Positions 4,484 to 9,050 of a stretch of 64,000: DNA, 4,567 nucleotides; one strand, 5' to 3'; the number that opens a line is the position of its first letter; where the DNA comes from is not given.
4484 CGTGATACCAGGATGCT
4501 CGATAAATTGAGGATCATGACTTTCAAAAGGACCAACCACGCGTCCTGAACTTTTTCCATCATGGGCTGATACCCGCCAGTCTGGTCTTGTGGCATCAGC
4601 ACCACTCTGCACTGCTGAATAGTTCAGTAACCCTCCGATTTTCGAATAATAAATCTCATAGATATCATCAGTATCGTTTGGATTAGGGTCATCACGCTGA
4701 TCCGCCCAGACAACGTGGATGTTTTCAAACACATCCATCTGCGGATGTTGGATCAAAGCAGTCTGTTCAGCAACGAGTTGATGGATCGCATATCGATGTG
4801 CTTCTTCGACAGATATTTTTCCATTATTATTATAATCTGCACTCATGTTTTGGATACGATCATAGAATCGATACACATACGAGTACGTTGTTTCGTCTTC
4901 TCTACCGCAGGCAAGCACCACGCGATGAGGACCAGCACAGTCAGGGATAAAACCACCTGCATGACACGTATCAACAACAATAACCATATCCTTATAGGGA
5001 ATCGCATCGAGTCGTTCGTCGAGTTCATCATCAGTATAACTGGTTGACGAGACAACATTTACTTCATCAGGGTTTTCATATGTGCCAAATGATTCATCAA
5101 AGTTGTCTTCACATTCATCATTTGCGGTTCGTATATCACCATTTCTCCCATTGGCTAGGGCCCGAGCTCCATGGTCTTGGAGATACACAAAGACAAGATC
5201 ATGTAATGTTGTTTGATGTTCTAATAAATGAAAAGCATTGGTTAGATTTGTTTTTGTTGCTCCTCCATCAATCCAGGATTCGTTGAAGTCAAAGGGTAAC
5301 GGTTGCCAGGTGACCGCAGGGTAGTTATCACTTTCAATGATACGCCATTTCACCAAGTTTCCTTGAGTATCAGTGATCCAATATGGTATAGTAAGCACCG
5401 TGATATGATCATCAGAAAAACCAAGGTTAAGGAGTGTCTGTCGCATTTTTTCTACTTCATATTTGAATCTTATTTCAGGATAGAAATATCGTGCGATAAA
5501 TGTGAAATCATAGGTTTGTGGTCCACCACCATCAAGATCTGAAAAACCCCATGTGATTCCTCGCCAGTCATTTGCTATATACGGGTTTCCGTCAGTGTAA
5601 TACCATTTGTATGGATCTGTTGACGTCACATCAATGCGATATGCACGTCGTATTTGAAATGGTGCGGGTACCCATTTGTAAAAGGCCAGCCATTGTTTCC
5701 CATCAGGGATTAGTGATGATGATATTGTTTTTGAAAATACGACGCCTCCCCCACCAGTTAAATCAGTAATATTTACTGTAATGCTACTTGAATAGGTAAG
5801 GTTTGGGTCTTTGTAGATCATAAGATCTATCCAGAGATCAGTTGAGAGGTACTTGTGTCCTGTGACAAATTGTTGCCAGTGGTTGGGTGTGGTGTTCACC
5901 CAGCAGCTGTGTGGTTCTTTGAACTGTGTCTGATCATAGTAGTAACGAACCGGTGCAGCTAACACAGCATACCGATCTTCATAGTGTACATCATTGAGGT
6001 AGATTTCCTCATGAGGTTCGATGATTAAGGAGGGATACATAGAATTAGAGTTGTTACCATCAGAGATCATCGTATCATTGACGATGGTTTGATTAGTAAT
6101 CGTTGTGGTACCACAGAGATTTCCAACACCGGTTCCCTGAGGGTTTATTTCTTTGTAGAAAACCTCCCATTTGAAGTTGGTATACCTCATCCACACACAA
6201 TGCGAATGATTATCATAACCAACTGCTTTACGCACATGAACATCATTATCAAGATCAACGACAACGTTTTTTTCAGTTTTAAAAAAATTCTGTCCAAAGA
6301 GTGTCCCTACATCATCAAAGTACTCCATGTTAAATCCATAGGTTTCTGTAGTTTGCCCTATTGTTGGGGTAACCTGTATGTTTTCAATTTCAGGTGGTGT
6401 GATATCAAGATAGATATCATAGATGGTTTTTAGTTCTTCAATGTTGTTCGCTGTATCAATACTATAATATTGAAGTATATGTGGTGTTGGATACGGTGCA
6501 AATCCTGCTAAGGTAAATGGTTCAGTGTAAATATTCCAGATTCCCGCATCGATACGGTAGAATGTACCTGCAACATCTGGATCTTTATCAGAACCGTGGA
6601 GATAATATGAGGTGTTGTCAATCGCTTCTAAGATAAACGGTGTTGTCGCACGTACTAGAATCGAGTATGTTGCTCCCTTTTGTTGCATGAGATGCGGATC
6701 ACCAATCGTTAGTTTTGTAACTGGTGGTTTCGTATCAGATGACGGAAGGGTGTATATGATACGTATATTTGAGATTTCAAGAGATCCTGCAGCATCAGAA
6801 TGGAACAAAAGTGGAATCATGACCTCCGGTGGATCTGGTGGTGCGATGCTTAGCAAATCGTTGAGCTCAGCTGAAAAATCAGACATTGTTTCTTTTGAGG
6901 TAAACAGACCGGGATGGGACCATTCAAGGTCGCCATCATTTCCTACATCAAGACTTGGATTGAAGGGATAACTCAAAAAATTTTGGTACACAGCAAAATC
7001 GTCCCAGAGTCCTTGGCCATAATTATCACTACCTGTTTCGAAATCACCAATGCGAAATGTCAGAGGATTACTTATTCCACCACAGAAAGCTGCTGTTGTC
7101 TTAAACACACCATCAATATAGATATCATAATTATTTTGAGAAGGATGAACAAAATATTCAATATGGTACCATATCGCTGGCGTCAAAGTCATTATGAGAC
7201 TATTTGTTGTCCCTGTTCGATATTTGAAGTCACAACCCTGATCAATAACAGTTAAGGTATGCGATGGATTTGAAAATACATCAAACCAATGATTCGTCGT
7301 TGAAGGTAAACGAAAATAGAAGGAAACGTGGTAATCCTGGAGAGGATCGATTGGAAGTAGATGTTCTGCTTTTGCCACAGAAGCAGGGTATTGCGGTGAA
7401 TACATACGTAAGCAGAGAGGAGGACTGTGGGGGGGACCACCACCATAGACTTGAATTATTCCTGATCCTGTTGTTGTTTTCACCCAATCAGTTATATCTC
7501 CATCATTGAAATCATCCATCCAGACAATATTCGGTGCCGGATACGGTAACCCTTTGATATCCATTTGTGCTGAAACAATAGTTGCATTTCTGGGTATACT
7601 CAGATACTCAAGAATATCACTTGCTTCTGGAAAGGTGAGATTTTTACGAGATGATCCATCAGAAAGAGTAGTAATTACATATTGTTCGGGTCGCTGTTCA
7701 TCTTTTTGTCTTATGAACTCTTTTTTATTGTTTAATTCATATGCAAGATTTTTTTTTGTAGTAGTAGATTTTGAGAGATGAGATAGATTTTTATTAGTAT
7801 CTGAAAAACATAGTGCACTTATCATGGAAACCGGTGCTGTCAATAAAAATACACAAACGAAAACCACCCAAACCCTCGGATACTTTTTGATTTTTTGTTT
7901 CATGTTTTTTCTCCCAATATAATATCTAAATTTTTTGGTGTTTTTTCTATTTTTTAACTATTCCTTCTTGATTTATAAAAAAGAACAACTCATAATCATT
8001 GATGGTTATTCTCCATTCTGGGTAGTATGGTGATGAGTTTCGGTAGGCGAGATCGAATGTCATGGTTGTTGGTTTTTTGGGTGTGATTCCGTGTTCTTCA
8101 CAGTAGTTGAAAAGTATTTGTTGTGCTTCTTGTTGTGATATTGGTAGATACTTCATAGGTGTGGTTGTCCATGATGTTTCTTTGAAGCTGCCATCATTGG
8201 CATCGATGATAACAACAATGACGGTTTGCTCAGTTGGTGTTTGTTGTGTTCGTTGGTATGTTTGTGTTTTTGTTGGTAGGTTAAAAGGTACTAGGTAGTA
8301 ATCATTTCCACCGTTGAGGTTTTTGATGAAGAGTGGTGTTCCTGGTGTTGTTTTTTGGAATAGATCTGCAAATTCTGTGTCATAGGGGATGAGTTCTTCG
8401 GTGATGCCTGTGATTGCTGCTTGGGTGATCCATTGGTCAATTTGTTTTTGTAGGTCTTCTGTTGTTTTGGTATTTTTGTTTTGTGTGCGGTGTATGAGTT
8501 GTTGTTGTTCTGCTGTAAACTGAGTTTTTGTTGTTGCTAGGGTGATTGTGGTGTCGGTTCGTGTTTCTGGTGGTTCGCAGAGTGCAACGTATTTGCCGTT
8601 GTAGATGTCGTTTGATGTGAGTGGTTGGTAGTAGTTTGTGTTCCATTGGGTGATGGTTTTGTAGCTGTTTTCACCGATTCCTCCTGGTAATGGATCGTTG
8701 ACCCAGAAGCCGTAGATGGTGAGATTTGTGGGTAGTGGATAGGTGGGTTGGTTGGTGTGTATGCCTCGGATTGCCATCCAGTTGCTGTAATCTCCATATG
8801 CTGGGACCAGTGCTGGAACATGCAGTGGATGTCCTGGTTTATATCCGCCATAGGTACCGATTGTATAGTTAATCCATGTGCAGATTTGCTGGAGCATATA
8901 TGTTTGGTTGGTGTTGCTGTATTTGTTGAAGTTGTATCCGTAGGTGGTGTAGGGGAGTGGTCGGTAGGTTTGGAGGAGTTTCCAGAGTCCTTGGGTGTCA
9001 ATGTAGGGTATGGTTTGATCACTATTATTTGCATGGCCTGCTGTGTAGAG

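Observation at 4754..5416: Caspase-like (clan CD) peptidase domain with an intact His-Gly / D-T-C-H-A-G dyad embedded in a giant surface protein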

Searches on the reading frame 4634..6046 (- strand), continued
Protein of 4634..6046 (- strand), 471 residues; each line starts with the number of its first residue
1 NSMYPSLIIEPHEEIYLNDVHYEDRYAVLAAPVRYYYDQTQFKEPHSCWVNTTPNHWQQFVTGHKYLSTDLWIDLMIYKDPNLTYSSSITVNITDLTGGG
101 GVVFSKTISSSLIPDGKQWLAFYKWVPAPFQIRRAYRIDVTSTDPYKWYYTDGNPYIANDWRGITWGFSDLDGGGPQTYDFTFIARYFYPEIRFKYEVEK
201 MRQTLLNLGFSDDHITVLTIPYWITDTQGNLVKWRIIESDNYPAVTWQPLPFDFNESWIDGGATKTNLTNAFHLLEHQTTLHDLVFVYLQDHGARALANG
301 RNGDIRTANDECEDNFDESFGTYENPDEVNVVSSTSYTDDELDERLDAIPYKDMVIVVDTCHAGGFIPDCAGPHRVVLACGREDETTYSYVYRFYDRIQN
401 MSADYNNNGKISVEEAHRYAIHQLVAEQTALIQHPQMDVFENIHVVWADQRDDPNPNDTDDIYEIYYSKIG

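Call 51: search_solved_structures(query=A2, max_evalue=0.01, show_alignments=3)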
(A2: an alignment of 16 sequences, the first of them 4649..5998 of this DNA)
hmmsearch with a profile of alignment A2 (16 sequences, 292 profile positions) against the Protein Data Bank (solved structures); distinct sequences matched with E-value up to 0.01: 33.
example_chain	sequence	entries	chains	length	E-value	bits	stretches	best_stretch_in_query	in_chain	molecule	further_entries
6dhi_A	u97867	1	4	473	3e-07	33.1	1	4-127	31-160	Asparaginyl endopeptidase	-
6idv_A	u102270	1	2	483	4.3e-07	32.6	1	5-126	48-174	Peptide Asparaginyl Ligases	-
9vsx_A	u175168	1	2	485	4.9e-07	32.4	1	4-81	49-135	VdiPAL1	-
6lko_A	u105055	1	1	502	1.4e-06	30.9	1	8-127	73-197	Asparaginyl endopeptidase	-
6l4v_A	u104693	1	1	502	1.4e-06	30.9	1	8-126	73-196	Asparaginyl endopeptidase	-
7f5j_A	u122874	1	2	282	1.6e-06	30.7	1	10-61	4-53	Peptide Asparaginyl Ligases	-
5h0i_A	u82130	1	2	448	1.7e-06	30.7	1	8-127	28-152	Asparaginyl endopeptidase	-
9va4_A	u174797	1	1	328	1.7e-06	30.6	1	5-126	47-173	plant legumain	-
7f5q_A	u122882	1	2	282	1.8e-06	30.6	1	10-61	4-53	Peptide Asparaginyl Ligases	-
6l4w_A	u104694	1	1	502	2.1e-06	30.4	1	8-126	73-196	Asparaginyl endopeptidase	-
6l4x_A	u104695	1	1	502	2.8e-06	29.9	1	8-127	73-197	Asparaginyl endopeptidase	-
6l4y_A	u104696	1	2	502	4.7e-06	29.2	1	8-126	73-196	Asparaginyl endopeptidase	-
6azt_A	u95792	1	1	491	6.1e-06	28.8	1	6-126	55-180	Asparaginyl endopeptidase 1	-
5obt_A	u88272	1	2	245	1.2e-05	27.9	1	9-126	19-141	Vacuolar-processing enzyme gamma-isozyme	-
4noj_A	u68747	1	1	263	1.8e-05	27.3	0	180-226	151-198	Legumain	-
4aw9_A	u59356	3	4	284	0.0002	23.8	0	182-226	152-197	LEGUMAIN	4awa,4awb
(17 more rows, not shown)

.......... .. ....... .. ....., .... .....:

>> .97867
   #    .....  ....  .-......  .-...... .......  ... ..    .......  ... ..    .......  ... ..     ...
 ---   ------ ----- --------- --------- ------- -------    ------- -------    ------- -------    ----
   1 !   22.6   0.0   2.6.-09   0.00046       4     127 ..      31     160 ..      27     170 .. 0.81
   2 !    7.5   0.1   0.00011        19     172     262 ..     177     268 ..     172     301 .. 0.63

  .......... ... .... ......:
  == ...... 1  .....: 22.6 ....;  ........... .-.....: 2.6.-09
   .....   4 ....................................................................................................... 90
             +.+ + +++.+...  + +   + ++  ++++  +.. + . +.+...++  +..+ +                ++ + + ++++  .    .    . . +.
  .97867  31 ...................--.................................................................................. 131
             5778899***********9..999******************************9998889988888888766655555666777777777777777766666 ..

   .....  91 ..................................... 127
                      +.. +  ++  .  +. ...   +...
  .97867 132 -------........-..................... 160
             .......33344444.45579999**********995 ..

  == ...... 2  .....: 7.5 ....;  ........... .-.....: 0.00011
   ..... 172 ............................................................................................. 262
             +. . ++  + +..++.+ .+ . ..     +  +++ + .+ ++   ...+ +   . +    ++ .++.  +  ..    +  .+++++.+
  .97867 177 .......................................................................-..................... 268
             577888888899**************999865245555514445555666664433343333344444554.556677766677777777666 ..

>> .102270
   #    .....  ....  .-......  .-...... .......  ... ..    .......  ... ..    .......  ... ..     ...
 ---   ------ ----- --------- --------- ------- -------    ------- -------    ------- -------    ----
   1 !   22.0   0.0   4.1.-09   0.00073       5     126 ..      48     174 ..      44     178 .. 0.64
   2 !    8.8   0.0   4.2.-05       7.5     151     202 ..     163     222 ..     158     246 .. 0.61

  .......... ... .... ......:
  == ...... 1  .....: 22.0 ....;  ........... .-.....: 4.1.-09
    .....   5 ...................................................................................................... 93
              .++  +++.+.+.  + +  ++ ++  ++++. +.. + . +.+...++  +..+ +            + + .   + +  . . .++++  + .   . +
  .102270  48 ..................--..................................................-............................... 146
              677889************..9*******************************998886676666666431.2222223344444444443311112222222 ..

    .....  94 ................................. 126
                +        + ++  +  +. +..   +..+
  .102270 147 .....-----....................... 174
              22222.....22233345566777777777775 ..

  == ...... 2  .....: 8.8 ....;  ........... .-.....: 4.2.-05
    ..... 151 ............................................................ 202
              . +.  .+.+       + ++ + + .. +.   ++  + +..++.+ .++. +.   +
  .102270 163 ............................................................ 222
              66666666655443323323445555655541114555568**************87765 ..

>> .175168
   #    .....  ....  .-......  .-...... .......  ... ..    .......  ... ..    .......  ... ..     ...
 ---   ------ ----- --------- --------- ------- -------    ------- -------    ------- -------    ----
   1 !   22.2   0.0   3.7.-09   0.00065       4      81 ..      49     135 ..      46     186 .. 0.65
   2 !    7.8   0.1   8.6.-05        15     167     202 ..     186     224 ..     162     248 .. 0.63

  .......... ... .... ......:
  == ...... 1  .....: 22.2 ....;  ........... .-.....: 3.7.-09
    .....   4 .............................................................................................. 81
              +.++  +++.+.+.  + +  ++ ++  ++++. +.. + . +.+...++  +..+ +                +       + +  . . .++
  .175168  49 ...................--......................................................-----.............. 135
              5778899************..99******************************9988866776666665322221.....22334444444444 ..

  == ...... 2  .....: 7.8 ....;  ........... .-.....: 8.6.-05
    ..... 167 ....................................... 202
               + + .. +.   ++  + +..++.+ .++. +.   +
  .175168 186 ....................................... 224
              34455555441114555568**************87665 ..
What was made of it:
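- On C13 (legumain/GPI8): All 33 PDB hits of clade profile A2 are legumain, AEP, PAL or GPI8 (call 51).
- GPI8 is also hit (call 51).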

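Call 57: find_related_loci(query=window:4649-5998:-, collection=genome_contigs, flank=8000)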
Query window:4649-5998:- (450 aa) in genome_contigs; peptide patterns used: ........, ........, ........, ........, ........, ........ (x = any residue, [..] = any of these).
7 stretches matched a pattern, but none encodes a relative of the query by tblastn (E <= 1e-3).
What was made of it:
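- Tried and rejected: With the single protein it found nothing (call 57).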

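Call 59: find_related_loci(query=A3, collection=genome_contigs, flank=8000)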
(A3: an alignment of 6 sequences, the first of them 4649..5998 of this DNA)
Query A3 (450 aa) in genome_contigs; peptide patterns used: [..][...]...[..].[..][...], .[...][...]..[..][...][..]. (x = any residue, [..] = any of these).
110 stretches matched a pattern; 4 encode a relative of the query (tblastn E <= 1e-3); 4 distinct loci.
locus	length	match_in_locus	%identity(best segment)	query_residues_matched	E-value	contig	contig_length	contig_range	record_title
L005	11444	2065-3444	42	1-436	2e-99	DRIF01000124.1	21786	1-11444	MAG TPA_asm: Thermoplasmatales archaeon isolate HyVt-387 HyVt-387_k295_228004, whole genome shotgun sequence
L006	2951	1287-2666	42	1-436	3e-102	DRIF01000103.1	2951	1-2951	MAG TPA_asm: Thermoplasmatales archaeon isolate HyVt-387 HyVt-387_k295_211725, whole genome shotgun sequence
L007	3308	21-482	52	288-436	1e-43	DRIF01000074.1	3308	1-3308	MAG TPA_asm: Thermoplasmatales archaeon isolate HyVt-387 HyVt-387_k295_182696, whole genome shotgun sequence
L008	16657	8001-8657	31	178-403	4e-27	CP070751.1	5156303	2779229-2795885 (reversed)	MAG: Thermoplasmata archaeon isolate bin33 chromosome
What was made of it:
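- Tried and rejected: The six-sequence alignment gave 4 loci, all Thermoplasmata/Thermoplasmatales MAGs (call 59).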

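Call 69: search_protein_families(library=pfam, proteins=[L005:802-6567:+, L005:6616-8235:+, L005:8294-9544:+, L008:3661-5283:+, L008:5751-8735:+, L008:9305-11143:+], max_evalue=0.001)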
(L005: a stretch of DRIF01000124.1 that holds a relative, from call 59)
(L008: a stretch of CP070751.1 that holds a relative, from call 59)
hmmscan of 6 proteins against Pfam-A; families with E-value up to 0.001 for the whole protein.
L005:802-6567:+ (1921 aa): 1 family
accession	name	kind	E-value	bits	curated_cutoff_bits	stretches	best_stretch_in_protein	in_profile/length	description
PF01650.23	Peptidase_C13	-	1.4e-05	25.2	22.8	1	770-856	146-229/258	Peptidase C13 family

L005:6616-8235:+ (539 aa): 4 families
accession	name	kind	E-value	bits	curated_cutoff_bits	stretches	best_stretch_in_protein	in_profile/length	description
PF14339.12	DUF4394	-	8.7e-10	38.8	29.6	0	172-216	35-78/230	Domain of unknown function (DUF4394)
PF00801.26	PKD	-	9.6e-09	35.6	23.5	1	291-366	7-73/80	PKD domain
PF18911.6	PKD_4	-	8.6e-07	29.4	27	1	287-370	4-79/85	PKD domain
PF21959.2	DUF6923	-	0.00076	19.8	27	0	89-205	50-172/234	Repeat of unknown function (DUF6923)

L005:8294-9544:+ (416 aa): 4 families
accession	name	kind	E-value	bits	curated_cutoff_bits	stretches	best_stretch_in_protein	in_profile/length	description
PF05221.23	AdoHcyase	-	1.8e-69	234.6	25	2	3-135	2-140/299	S-adenosyl-L-homocysteine hydrolase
PF00670.27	AdoHcyase_NAD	-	2.7e-56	190.6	27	1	183-343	1-161/162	S-adenosyl-L-homocysteine hydrolase, NAD binding domain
PF02826.25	2-Hacid_dh_C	-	6.1e-10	39.2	25.1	1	200-292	31-127/178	D-isomer specific 2-hydroxyacid dehydrogenase, NAD binding domain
PF07991.19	KARI_N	-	2.1e-07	31.1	20.6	1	203-292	2-95/165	Acetohydroxy acid isomeroreductase, NADPH-binding domain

L008:3661-5283:+ (540 aa): 7 families
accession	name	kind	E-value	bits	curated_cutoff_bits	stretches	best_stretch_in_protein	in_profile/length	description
PF01637.24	ATPase_2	-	1.5e-13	51.6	33.2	1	175-377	3-222/225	ATPase domain predominantly from Archaea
PF24883.2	NPHP3_N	-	6.2e-07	30.2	24.8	1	182-250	11-84/164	Nephrocystin 3, N-terminal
PF13191.12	AAA_16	-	3.5e-06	28.1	32.6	1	173-220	2-51/167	AAA ATPase domain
PF13401.12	AAA_22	-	5e-06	27.3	27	1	193-314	5-118/130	AAA domain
PF13545.12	HTH_Crp_2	-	5.2e-05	23.6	27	0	15-69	7-57/70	Crp-like helix-turn-helix domain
PF00931.28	NB-ARC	-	5.4e-05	23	23.5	1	177-224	2-49/248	NB-ARC domain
PF25201.1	nSTAND6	-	7.9e-05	23.2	27.7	1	173-214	1-39/148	Novel STAND NTPase 6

L008:5751-8735:+ (994 aa): 3 families
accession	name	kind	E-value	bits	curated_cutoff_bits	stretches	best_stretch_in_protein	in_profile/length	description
PF13229.12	Beta_helix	-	3.3e-31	108.5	25.9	2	490-627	1-133/158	Right handed beta helix region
PF05048.19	NosD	-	2.1e-26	93.1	23.6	2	393-543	16-159/212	Periplasmic copper-binding protein (NosD)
PF07602.17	DUF1565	-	6.5e-06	26.1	20.3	0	534-614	124-207/257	Protein of unknown function (DUF1565)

L008:9305-11143:+ (612 aa): 2 families
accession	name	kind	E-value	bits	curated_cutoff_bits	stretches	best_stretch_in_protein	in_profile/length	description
PF00254.34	FKBP_C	-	2.1e-08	34.8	21.1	1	497-607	6-93/94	FKBP-type peptidyl-prolyl cis-trans isomerase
PF11614.14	FixG_C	-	6.5e-06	26.7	25.6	0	87-155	35-104/119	IG-like fold at C-terminal of FixG, putative oxidoreductase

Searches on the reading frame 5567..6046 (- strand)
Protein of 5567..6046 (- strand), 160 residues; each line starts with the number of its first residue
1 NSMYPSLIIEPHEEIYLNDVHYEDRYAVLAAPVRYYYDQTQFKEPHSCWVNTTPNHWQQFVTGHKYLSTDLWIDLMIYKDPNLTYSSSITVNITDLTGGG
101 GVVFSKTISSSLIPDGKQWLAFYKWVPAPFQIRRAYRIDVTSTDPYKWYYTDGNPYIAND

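Call 20: search_protein_families(library=pfam, proteins=[window:5567-6046:-], max_evalue=1)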
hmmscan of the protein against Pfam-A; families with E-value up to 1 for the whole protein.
window:5567-6046:- (160 aa): 1 family
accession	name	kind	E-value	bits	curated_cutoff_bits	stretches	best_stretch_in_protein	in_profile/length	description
PF20971.2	MASE12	-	0.15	12.6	27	1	55-93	70-108/165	MASE12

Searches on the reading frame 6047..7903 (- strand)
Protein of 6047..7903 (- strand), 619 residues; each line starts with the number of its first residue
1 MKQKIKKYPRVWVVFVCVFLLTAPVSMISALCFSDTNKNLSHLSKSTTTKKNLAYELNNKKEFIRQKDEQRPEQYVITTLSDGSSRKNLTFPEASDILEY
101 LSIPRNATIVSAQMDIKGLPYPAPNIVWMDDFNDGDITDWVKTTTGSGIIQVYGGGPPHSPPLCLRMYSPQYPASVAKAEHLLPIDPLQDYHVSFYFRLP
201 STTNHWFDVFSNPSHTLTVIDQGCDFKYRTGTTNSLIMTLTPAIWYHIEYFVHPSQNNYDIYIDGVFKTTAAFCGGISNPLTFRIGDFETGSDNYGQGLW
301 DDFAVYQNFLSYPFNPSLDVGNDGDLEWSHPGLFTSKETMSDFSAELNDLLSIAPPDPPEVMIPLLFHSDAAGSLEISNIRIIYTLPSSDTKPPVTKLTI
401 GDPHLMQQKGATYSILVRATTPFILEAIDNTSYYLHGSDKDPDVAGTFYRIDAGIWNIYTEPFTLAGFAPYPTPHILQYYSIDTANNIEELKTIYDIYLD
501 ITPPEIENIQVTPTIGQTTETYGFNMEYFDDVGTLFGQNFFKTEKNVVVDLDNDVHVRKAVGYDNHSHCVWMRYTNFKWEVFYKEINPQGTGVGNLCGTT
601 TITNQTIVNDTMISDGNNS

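Call 20: search_protein_families(library=pfam, proteins=[window:6047-7903:-], max_evalue=1)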
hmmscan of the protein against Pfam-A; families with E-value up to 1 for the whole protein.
window:6047-7903:- (619 aa): 2 families
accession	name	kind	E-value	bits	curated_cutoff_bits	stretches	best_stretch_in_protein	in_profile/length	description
PF21451.2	NCAP_ISAV_N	-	0.047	14.4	27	1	518-561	18-62/90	Salmon anemia virus nucleoprotein N-terminal domain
PF22585.3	Sialidase-like_CBM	-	0.047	14.1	27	1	220-287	74-143/156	Sialidase-like, CBM domain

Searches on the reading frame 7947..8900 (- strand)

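Call 20: search_protein_families(library=pfam, proteins=[window:7947-8900:-], max_evalue=1)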
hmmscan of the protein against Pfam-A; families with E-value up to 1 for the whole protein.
window:7947-8900:- (317 aa): 1 family
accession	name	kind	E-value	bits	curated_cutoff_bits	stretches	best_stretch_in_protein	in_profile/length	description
PF15620.11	CENP-C_mid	-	0.21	11.8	27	1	231-258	9-36/260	Centromere assembly component CENP-C middle DNMT3B-binding region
